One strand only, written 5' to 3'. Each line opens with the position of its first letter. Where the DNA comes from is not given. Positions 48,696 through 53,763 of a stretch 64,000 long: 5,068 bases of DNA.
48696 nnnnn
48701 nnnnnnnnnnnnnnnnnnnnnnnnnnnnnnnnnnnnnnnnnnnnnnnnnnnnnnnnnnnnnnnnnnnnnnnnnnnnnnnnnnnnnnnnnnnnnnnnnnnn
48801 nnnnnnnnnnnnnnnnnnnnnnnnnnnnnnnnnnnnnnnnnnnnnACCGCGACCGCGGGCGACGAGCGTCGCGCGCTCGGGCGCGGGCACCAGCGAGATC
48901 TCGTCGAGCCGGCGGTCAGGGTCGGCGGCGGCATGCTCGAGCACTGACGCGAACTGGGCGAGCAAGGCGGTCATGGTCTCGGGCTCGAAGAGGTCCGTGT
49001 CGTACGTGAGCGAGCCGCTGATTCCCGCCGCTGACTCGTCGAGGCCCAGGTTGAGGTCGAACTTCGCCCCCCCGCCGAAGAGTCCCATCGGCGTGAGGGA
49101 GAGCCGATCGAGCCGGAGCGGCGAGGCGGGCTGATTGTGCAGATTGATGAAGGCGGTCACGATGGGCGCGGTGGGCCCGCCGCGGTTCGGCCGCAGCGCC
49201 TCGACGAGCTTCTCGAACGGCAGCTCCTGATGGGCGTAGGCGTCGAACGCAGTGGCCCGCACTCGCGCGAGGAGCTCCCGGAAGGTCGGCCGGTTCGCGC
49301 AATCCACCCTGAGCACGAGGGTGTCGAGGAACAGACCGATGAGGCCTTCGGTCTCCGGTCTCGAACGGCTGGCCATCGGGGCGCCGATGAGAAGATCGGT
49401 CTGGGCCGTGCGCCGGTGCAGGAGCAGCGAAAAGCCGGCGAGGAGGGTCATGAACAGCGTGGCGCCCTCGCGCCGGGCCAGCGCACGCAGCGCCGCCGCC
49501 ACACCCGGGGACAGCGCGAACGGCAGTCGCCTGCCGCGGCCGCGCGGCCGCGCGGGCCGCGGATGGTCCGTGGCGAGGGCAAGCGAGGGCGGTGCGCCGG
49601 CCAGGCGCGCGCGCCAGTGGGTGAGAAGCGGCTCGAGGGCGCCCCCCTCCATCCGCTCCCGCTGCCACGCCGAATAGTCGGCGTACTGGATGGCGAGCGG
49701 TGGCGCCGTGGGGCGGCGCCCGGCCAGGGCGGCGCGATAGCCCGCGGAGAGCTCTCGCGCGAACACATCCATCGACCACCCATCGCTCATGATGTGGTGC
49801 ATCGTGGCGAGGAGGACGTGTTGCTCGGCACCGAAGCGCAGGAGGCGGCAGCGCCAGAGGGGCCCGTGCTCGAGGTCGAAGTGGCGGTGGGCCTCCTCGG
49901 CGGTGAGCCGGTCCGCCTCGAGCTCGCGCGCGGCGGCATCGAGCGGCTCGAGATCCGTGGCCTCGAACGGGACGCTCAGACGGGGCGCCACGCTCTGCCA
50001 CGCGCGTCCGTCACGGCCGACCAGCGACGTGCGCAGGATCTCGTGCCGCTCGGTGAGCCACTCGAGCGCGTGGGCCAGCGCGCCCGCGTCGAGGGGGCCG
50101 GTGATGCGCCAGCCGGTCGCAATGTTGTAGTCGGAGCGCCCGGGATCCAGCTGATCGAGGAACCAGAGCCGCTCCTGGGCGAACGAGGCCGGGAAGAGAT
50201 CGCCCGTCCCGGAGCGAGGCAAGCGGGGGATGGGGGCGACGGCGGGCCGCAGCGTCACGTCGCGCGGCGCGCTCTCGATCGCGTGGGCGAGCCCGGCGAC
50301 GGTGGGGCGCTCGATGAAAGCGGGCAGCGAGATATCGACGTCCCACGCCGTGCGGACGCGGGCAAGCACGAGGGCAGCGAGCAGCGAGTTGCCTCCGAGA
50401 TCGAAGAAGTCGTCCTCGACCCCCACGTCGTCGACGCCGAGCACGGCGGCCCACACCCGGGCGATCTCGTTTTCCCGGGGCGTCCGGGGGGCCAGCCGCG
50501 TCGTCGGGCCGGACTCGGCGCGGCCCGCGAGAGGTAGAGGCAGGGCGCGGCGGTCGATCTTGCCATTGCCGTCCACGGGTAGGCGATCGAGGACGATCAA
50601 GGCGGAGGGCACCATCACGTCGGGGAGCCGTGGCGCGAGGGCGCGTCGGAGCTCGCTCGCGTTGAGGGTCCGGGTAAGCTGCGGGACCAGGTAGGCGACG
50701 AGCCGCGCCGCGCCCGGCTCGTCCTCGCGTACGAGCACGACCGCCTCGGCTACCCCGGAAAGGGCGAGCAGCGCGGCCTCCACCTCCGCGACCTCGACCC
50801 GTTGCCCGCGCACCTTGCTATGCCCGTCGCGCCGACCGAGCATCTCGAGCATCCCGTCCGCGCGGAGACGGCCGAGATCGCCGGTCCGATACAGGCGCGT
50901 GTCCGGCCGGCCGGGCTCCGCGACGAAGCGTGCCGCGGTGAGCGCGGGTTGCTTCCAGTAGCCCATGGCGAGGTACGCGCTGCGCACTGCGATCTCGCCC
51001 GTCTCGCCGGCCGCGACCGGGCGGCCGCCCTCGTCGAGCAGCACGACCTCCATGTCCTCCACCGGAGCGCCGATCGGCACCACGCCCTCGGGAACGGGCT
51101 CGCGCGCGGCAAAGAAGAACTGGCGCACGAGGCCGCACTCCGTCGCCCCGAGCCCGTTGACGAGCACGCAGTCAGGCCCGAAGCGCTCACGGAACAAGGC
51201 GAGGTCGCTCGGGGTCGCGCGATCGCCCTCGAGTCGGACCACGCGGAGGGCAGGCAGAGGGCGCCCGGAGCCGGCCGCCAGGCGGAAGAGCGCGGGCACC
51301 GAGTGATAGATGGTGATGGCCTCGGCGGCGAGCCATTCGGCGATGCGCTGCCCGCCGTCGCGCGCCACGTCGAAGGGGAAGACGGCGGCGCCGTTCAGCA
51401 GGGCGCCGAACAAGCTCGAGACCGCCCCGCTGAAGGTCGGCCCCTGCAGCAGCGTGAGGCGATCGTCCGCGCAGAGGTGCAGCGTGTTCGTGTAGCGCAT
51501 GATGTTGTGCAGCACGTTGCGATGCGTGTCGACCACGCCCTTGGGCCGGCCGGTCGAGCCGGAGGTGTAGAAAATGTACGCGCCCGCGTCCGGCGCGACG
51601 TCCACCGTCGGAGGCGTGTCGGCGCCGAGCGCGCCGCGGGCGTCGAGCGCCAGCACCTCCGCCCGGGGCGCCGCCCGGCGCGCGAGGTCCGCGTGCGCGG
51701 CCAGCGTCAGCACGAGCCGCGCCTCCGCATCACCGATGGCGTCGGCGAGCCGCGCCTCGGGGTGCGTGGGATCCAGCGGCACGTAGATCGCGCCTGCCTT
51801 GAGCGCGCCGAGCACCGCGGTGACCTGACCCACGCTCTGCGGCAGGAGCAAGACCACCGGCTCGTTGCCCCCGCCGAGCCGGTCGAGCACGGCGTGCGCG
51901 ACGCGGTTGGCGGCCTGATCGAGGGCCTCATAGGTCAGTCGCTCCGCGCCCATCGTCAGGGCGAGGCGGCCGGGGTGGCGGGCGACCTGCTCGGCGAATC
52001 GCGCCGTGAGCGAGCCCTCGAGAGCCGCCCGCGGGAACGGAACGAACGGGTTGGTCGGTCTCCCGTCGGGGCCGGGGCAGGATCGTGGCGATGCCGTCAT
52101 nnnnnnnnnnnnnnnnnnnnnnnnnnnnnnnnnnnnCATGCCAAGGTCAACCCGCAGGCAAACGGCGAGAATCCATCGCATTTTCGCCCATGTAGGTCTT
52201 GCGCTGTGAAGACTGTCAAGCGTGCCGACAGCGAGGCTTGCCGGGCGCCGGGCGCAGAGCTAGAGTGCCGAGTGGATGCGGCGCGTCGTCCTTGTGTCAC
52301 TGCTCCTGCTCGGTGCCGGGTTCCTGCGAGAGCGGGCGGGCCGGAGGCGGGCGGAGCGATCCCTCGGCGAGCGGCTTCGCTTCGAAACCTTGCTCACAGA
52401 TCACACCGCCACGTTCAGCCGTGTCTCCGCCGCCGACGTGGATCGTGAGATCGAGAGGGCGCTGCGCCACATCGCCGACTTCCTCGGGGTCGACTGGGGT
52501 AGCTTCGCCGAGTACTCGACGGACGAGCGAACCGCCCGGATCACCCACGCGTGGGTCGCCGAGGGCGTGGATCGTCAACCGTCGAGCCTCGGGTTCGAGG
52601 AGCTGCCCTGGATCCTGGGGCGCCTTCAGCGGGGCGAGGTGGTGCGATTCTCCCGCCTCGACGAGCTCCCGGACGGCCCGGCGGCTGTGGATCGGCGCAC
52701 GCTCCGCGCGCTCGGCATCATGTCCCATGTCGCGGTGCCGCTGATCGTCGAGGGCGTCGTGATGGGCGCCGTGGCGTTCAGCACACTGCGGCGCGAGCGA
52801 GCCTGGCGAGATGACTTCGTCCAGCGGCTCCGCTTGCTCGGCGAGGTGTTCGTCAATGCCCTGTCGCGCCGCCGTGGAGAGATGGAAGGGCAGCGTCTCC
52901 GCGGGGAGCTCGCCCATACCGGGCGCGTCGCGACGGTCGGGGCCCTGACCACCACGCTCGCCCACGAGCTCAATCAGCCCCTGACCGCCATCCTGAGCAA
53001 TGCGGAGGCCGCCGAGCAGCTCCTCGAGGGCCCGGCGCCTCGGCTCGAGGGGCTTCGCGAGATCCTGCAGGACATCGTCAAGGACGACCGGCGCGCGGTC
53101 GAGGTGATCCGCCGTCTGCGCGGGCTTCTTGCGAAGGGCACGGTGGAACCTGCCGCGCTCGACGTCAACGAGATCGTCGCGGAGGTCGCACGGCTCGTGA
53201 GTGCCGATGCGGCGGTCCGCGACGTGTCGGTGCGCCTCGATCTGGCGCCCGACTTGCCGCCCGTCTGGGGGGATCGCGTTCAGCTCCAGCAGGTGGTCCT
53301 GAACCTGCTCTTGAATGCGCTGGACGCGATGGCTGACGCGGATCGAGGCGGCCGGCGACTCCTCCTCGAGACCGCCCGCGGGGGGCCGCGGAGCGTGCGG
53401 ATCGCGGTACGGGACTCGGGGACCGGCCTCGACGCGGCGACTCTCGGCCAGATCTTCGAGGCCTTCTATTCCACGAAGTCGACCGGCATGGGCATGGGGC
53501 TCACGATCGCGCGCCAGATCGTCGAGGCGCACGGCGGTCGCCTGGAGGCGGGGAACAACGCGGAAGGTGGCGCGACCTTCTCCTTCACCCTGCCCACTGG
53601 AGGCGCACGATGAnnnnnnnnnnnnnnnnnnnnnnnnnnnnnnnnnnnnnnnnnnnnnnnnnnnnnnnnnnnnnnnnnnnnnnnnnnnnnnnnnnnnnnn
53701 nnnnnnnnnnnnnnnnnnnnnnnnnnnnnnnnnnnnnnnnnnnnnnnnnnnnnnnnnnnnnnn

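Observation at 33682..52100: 18.4 kb five-gene NRPS operon with embedded PPTase and a co-transcribed Tat-exported peptide-binding protein, all translationally coupled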

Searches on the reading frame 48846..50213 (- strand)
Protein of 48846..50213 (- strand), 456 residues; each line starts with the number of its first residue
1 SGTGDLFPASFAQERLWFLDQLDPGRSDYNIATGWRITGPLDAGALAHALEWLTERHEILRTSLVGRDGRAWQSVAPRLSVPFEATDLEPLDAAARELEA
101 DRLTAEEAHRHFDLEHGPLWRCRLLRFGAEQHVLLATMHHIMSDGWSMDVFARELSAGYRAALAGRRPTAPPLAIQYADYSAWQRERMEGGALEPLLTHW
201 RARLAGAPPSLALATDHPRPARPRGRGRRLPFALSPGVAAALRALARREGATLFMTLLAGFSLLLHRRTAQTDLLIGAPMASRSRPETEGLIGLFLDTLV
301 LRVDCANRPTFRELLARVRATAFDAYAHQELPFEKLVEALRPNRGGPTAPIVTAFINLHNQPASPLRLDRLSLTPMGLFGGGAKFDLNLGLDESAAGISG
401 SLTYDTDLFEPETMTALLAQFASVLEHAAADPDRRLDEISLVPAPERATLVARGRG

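Call 47: search_solved_structures(query=window:48846-50213:-, max_evalue=1e-30)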
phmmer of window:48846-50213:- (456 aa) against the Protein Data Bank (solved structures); distinct sequences matched with E-value up to 1e-30: 29.
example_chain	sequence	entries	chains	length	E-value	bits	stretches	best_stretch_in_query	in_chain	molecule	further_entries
6p1j_A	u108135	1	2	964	6.9e-91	308.8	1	4-451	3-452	Txo2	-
6oyf_A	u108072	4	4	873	1.1e-90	308.2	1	8-451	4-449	Txo1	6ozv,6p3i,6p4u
5u89_A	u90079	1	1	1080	8e-78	265.8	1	7-453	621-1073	Amino acid adenylation domain protein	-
8z0q_C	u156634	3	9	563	4.3e-67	230.4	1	2-436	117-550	Special condensation domain in NRPS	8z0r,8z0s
8qnf_A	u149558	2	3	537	7.5e-66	226.3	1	6-448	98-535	Condensation domain TomBC from the Tomaymycin non-ribosomal peptide synthetase | Tomaymycin non-ribosomal peptide synthetase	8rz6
7kvw_A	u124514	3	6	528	1.5e-62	215.4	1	10-441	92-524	PCP-C didomain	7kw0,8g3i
8fx6_A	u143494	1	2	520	5.7e-62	213.5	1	10-434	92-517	PCP-C didomain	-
7kw2_A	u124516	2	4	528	1.5e-61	212.1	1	10-441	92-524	PCP-C didomain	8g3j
2jgp_A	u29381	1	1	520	3.5e-61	210.9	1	7-441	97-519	TYROCIDINE SYNTHETASE 3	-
8fx7_A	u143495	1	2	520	5.8e-61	210.2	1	10-434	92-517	PCP-C didomain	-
8xjz_C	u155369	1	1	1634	2.2e-60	208.3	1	7-442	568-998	Peptide synthetase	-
4tx2_B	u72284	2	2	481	5.7e-53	183.9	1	8-442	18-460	Non-ribosomal peptide synthetase | Peptide synthetase, module 7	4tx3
4znm_A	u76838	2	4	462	1.2e-50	176.2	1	8-434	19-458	C-domain type II peptide synthetase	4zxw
6m7l_B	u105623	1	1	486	3.1e-47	165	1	7-444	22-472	Putative non-ribosomal peptide synthetase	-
9uay_A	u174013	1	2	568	1.2e-46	163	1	10-429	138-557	CmnI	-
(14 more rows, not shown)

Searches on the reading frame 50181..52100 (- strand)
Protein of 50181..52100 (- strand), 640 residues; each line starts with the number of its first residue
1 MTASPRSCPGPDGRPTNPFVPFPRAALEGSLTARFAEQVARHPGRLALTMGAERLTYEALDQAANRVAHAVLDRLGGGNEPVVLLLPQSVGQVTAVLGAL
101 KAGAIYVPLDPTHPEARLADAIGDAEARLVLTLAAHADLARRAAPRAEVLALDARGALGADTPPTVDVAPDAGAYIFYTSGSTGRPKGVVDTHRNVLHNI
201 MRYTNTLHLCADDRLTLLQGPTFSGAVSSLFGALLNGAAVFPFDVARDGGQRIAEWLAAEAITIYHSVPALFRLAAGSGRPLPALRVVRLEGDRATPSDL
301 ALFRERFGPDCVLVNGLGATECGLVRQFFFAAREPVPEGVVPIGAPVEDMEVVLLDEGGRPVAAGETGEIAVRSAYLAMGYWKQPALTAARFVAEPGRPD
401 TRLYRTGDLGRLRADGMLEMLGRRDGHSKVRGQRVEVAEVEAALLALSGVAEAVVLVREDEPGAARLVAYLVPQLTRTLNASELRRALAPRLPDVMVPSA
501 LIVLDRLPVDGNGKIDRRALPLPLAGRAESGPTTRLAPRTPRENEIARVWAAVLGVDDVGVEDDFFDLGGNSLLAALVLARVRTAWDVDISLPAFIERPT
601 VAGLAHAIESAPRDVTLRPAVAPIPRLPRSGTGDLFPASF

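Call 11: search_protein_families(library=pfam, proteins=[window:50181-52100:-], max_evalue=0.01)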
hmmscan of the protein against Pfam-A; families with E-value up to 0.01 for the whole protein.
window:50181-52100:- (640 aa): 3 families
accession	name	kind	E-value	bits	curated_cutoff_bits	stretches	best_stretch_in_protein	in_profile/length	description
PF00501.34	AMP-binding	-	2.7e-69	234.3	29.9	1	35-382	1-384/384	AMP-binding enzyme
PF00550.31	PP-binding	-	2.5e-13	50.5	20.8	1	545-608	2-67/67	Phosphopantetheine attachment site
PF13193.12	AMP-binding_C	-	5.3e-11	43.7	24.5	1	439-514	1-76/76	AMP-binding enzyme C-terminal domain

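Call 12: search_protein_families(library=ncbifam, proteins=[window:50181-52100:-], max_evalue=0.001)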
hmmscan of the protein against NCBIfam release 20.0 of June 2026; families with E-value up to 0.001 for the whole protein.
window:50181-52100:- (640 aa): 105 families (the best 25 are shown)
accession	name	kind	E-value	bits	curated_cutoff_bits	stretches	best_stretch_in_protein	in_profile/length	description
NF004282.0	PRK05691.1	subfamily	1.8e-109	366.1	4090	1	26-611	1128-1708/4334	non-ribosomal peptide synthase/polyketide synthase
TIGR01733.1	AA-adenyl-dom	subfamily_domain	1.9e-103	346.4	317.4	1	56-455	1-409/409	amino acid adenylation domain-containing protein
NF038078.1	NRPS_MxcG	equivalog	2.2e-100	336.7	2300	1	31-612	458-1045/1442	myxochelin non-ribosomal peptide synthetase MxcG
NF041803.1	NRPS_SolG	exception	4.1e-98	329.3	2200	1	34-606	566-1153/1163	solanimycin non-ribosomal peptide synthetase SolG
NF047350.1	aureusi_NRPS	equivalog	3.7e-91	306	2500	1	31-611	415-978/2373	aureusimine non-ribosomal peptide synthetase AusA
NF007605.2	PRK10252.1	equivalog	1.2e-77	261.6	2400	1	30-612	455-1045/1292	enterobactin non-ribosomal peptide synthetase EntF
TIGR03443.1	alpha_am_amid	equivalog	3e-70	236.9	1030.1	4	161-394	405-648/1390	L-aminoadipate-semialdehyde dehydrogenase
TIGR03098.1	ligase_PEP_1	hypoth_equivalog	9.2e-62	209.2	592.35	1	36-520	7-514/517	acyl-CoA ligase (AMP-forming), exosortase A system-associated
NF003417.0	PRK04813.1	subfamily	1.8e-58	198.4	476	1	35-520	9-499/505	D-alanine--poly(phosphoribitol) ligase subunit DltA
TIGR01734.1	D-ala-DACP-lig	equivalog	1.3e-57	195.5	559.85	1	37-520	8-498/504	D-alanine--poly(phosphoribitol) ligase subunit DltA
NF004837.0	PRK06187.1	subfamily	5.8e-57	193.1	476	1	31-524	10-522/531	long-chain-fatty-acid--CoA ligase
NF005858.0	PRK07787.1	subfamily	1.2e-42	145.9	575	1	42-520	14-468/471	acyl-CoA synthetase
TIGR02262.1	benz_CoA_lig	subfamily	3.1e-42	145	375.25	1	43-518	19-503/508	benzoate-CoA ligase family protein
NF004822.0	PRK06178.1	equivalog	6.6e-42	143.8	782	3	342-520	392-563/571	acyl-CoA synthetase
NF004511.1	PRK05852.1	equivalog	1.3e-41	142.8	650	1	36-520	6-500/505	FadD7 family fatty acid--CoA ligase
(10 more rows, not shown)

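Call 50: find_related_loci(query=window:50181-52100:-, collection=metagenome_contigs, flank=10000)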
Query window:50181-52100:- (640 aa) in metagenome_contigs; peptide patterns used: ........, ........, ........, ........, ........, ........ (x = any residue, [..] = any of these).
600 stretches matched a pattern (row limit reached: there are more); 151 encode a relative of the query (tblastn E <= 1e-3); the best 80 are kept; 80 distinct loci.
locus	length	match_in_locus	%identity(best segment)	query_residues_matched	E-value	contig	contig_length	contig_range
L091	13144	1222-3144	80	1-640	0e+0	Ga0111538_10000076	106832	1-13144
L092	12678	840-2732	63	6-640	0e+0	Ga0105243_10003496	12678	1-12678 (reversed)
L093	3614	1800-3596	55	15-609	0e+0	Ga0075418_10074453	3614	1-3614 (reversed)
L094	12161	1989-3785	55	15-609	0e+0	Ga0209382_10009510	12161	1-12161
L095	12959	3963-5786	55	14-622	0e+0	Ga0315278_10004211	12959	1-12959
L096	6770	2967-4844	50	4-622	0e+0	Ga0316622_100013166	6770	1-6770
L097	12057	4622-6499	50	4-622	0e+0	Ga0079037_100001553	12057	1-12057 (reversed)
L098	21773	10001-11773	45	16-605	7e-180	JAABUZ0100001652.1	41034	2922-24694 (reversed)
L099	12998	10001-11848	47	14-632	1e-178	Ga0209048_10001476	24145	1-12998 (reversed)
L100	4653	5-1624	57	76-610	0e+0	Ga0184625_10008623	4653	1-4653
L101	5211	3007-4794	49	15-608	3e-180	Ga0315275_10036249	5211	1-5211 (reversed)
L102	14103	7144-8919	55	12-604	3e-173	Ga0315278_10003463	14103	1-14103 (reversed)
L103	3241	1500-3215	47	14-583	0e+0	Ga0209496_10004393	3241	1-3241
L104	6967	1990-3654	53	18-571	2e-174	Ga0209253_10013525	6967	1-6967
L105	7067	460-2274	46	14-617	7e-172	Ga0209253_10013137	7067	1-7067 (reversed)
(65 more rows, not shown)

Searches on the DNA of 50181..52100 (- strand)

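Call 55: search_rna_families(sources=[L120, L092, L091, L010], threshold=gathering)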
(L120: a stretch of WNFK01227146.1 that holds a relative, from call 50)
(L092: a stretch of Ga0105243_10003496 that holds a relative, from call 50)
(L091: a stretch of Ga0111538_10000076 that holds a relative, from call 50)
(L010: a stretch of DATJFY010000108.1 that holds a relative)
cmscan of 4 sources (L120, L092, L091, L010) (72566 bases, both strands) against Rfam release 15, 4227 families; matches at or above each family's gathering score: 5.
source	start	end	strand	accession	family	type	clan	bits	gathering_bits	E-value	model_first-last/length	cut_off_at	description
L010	2777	3187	+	RF00010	RNaseP_bact_a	Gene; ribozyme;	CL00002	292.4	100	1.5e-94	1-367/367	no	Bacterial RNase P class A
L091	657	1067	+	RF00010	RNaseP_bact_a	Gene; ribozyme;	CL00002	291.3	100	3.4e-94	1-367/367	no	Bacterial RNase P class A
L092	253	663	+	RF00010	RNaseP_bact_a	Gene; ribozyme;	CL00002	289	100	2.2e-93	1-367/367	no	Bacterial RNase P class A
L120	9428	9819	+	RF00010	RNaseP_bact_a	Gene; ribozyme;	CL00002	193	100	7.8e-61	1-367/367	no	Bacterial RNase P class A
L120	8006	8078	+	RF00005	tRNA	Gene; tRNA;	CL00001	63.7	29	2e-11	1-71/71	no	tRNA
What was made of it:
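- rnpB lies directly upstream in four relatives (call 55).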

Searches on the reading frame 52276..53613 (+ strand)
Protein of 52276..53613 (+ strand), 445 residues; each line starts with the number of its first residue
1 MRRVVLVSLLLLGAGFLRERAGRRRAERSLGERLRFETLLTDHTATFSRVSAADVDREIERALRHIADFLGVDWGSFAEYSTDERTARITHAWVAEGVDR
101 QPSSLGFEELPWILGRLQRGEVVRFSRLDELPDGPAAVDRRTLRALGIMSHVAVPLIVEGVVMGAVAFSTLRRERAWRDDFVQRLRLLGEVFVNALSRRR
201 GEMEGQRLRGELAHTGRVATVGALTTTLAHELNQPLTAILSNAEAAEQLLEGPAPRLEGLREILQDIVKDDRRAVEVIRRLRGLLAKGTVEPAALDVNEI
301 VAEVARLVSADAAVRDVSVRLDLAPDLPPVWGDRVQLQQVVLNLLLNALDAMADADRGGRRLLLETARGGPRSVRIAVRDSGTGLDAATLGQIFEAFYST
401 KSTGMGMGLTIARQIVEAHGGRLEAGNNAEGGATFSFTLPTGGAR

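Call 17: search_protein_families(library=pfam, proteins=[window:52276-53613:+], max_evalue=0.001)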
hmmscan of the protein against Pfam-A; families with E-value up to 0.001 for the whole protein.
window:52276-53613:+ (445 aa): 4 families
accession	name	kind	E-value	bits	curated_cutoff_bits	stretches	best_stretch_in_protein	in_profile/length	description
PF02518.31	HATPase_c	-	2.4e-23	83.1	26.4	1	332-441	1-109/111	Histidine kinase-, DNA gyrase B-, and HSP90-like ATPase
PF01590.32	GAF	-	3.6e-09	37.7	22.4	1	55-195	2-132/133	GAF domain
PF00512.31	HisKA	-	5.7e-09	36.3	26.9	1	223-282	4-58/66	His Kinase A (phospho-acceptor) domain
PF13185.12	GAF_2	-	8.1e-07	29.8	28.6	1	53-196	2-135/136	GAF domain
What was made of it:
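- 52276..54726 (+): GAF histidine kinase (52276-53613), receiver-LuxR regulator (53610-54242) and a receiver-only protein (54211-54726). Together with GroEL/GroES they form a window-lineage insertion between rnpB and NRPS1. Pfam (call 17).
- Checked: A GAF histidine kinase and a LuxR-type response regulator lie divergently at 52276-54242 (call 17).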
